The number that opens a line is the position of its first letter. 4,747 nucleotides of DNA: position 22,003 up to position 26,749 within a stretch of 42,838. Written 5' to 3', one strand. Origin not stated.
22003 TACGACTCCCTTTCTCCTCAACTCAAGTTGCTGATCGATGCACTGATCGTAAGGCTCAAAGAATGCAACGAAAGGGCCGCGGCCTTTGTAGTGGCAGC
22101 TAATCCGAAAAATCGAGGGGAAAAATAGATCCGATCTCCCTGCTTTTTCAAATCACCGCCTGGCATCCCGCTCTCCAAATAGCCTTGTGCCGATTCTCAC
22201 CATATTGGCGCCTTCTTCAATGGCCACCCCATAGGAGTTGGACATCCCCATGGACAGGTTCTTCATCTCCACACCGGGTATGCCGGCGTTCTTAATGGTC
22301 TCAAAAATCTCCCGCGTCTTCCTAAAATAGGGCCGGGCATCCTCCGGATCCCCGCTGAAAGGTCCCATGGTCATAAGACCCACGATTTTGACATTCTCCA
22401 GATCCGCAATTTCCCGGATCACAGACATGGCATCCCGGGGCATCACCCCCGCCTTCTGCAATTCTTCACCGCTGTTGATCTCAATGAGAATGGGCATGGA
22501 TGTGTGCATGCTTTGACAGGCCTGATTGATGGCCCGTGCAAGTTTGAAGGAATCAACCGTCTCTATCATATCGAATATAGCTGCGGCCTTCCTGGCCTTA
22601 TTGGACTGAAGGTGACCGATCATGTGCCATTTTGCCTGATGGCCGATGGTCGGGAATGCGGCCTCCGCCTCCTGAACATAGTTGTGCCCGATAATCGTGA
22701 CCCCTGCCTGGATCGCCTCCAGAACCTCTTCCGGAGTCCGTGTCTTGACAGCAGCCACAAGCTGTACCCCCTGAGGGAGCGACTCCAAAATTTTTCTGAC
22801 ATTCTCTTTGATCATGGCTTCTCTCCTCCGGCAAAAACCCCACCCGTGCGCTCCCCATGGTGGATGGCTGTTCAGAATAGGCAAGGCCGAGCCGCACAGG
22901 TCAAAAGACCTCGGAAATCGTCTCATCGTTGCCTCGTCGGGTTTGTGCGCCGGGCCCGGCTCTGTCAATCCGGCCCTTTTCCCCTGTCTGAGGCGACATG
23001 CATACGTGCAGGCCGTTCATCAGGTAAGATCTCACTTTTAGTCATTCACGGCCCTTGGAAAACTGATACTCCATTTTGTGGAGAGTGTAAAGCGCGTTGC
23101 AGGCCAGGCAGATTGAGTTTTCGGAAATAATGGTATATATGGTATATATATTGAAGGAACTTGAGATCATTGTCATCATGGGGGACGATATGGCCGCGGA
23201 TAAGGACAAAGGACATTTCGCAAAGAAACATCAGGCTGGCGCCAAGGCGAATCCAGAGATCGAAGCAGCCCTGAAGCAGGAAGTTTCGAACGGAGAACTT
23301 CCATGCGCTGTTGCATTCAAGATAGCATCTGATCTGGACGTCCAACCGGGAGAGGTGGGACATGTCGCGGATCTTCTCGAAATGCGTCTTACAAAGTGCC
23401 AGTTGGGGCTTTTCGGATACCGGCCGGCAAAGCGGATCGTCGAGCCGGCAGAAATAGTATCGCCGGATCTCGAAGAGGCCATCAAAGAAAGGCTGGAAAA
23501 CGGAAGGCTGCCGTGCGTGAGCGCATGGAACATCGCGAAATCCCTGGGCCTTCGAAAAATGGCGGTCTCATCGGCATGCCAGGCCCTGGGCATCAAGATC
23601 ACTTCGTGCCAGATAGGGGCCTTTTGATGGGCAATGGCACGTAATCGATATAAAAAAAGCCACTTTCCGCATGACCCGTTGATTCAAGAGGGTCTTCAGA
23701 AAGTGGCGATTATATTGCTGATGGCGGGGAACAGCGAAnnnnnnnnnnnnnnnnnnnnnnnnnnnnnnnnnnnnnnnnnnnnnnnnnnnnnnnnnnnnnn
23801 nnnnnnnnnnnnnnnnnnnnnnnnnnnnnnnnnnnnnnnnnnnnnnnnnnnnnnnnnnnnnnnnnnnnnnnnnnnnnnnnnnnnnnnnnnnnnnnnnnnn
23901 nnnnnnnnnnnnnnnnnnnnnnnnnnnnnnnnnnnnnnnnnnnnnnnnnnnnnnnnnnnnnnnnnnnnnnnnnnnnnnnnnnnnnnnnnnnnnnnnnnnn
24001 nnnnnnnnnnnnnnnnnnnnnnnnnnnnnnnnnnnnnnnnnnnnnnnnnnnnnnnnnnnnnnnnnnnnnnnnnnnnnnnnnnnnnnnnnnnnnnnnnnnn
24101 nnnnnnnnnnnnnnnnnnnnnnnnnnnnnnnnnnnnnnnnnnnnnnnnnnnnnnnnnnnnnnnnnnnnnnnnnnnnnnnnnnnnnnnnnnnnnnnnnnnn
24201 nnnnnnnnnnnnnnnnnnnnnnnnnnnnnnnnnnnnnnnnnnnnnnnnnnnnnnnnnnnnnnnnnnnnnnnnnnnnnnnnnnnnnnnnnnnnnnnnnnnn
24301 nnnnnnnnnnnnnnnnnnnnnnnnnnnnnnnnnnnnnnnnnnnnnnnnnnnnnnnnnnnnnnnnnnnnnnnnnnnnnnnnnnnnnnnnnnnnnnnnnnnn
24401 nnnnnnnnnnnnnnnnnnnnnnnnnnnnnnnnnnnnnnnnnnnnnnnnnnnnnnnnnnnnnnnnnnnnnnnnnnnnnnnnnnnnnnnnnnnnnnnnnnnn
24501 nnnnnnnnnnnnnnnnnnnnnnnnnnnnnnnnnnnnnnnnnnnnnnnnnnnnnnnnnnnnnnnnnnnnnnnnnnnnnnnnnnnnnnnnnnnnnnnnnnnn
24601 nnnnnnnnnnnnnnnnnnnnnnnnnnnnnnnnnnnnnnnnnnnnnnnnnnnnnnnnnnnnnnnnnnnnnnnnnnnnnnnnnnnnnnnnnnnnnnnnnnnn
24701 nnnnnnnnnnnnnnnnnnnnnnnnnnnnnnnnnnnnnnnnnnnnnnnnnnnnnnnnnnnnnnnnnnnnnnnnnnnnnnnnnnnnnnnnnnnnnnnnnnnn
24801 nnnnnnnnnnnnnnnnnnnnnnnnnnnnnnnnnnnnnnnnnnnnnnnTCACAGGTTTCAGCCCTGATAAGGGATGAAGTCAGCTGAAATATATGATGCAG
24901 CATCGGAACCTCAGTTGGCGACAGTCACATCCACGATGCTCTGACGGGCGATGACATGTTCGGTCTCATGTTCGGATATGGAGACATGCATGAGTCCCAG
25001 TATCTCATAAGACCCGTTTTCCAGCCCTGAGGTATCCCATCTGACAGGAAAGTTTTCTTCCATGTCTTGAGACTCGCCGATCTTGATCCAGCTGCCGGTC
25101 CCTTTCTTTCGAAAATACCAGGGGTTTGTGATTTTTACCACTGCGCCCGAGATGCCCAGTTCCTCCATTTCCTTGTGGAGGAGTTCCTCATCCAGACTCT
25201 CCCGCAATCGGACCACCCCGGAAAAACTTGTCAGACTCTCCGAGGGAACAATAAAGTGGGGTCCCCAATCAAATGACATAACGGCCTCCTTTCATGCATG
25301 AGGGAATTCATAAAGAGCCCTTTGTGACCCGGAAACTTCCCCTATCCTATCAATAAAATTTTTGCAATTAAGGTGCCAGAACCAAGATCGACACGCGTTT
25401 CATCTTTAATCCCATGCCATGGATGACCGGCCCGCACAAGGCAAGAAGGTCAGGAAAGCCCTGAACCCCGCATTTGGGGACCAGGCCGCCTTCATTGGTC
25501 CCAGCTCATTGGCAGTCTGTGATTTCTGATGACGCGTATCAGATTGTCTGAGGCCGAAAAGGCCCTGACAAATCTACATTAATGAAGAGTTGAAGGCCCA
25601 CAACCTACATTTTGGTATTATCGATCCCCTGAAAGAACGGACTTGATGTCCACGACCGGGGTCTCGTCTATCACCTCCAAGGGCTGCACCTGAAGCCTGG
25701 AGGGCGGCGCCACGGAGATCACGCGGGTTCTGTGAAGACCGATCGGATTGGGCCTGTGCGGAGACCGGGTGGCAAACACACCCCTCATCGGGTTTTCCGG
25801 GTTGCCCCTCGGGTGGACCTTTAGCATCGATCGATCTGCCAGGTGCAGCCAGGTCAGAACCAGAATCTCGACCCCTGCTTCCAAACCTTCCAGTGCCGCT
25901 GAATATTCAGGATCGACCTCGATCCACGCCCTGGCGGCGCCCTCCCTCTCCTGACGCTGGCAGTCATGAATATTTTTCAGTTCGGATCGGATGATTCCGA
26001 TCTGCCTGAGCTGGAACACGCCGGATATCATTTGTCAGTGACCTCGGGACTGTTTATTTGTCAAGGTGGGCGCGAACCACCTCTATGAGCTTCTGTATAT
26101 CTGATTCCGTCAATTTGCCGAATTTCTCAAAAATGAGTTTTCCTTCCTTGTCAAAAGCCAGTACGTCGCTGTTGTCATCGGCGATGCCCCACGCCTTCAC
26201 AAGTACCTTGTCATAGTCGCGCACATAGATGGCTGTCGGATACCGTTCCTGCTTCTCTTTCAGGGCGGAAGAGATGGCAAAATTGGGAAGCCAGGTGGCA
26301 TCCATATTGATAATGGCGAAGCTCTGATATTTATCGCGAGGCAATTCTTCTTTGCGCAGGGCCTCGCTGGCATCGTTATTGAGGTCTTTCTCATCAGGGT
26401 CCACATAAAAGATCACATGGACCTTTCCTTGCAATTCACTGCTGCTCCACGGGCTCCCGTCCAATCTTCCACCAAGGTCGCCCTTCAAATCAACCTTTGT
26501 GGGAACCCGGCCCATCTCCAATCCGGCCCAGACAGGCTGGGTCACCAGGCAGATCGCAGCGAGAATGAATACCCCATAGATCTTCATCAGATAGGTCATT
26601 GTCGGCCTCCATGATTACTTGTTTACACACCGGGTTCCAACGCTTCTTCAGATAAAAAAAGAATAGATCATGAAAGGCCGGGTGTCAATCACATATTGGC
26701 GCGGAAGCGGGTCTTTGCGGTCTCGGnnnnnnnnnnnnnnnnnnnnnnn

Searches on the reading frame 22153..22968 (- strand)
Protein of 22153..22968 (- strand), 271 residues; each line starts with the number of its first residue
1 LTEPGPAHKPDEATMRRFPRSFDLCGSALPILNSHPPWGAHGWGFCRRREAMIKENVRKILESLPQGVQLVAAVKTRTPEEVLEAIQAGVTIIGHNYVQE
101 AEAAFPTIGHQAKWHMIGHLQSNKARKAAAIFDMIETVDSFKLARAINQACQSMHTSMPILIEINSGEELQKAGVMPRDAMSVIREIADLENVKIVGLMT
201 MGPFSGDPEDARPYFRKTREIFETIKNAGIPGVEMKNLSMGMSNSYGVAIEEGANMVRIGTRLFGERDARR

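Call 3: search_protein_families(library=pfam, proteins=[window:22153-22968:-], max_evalue=0.1)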
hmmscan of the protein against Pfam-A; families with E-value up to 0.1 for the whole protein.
window:22153-22968:- (271 aa): 4 families
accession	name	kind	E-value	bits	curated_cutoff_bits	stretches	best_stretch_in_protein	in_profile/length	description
PF01168.26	Ala_racemase_N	-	7.1e-27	95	24.1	1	52-267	5-219/220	Alanine racemase, N-terminal domain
PF02784.22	Orn_Arg_deC_N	-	0.00025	20.9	23.4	1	52-241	3-198/247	Pyridoxal-dependent decarboxylase, pyridoxal binding domain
PF24930.1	DUF7750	-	0.025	14.9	27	1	53-93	23-63/65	Domain of unknown function (DUF7750)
PF00218.27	IGPS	-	0.03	14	27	0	113-174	115-175/254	Indole-3-glycerol phosphate synthase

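Call 4: search_protein_families(library=ncbifam, proteins=[window:22153-22968:-], max_evalue=0.1)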
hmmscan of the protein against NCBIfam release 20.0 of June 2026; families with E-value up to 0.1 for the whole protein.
window:22153-22968:- (271 aa): 7 families
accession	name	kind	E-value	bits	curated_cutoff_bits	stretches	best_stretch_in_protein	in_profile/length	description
TIGR00044.1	TIGR00044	hypoth_equivalog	4.9e-50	170.3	106.25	1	63-267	24-229/229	YggS family pyridoxal phosphate-dependent enzyme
TIGR00492.1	alr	equivalog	1.1e-09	37.6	168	1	52-268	11-227/369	alanine racemase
NF033131.1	vanT-G-Cterm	exception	2.3e-06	26.7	460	1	52-265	11-222/368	serine racemase VanT catalytic subunit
NF040742.1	racem_Orr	exception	0.0026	16.9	480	1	53-261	11-219/351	ornithine racemase Orr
NF007367.0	PRK09864.1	equivalog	0.004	16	569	1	104-197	79-171/356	aminopeptidase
TIGR01048.1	lysA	equivalog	0.0059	15.1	297.9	1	137-241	121-235/417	diaminopimelate decarboxylase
TIGR03099.1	dCO2ase_PEP1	hypoth_equivalog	0.0083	15.2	478.45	1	51-175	33-157/398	pyridoxal-dependent decarboxylase, exosortase A system-associated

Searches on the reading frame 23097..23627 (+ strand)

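Call 3: search_protein_families(library=pfam, proteins=[window:23097-23627:+], max_evalue=0.1)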
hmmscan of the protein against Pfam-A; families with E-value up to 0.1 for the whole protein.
window:23097-23627:+ (176 aa): 1 family
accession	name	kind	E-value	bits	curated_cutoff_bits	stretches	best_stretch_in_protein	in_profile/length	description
PF14829.11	GPAT_N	-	0.059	13.8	25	0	48-74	6-32/76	Glycerol-3-phosphate acyltransferase N-terminal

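Call 78: search_protein_families(library=ncbifam, proteins=[window:23187-23627:+], max_evalue=0.001)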
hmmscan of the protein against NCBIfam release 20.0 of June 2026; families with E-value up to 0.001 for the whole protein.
window:23187-23627:+ (146 aa): 0 families

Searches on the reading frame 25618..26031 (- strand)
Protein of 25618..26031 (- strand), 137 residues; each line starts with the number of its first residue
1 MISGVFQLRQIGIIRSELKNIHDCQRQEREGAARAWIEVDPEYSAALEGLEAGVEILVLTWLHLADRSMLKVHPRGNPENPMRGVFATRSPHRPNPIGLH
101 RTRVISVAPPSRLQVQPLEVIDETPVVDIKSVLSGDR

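Call 7: search_protein_families(library=pfam, proteins=[window:25618-26031:-], max_evalue=0.001)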
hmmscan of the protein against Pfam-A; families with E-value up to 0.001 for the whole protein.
window:25618-26031:- (137 aa): 1 family
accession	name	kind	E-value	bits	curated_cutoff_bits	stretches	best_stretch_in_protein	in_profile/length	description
PF01980.22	TrmO_N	-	5.2e-25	88.4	26.8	1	32-132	11-111/116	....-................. O N-terminal domain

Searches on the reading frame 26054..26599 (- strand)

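Call 7: search_protein_families(library=pfam, proteins=[window:26054-26599:-], max_evalue=0.001)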
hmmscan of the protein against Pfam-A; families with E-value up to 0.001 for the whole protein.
window:26054-26599:- (181 aa): 1 family
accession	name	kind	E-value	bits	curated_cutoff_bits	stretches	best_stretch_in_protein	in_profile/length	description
PF09695.16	YtfJ_HI0045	-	5.4e-22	78.6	24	1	49-177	28-159/160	Bacterial protein of unknown function (YtfJ_HI0045)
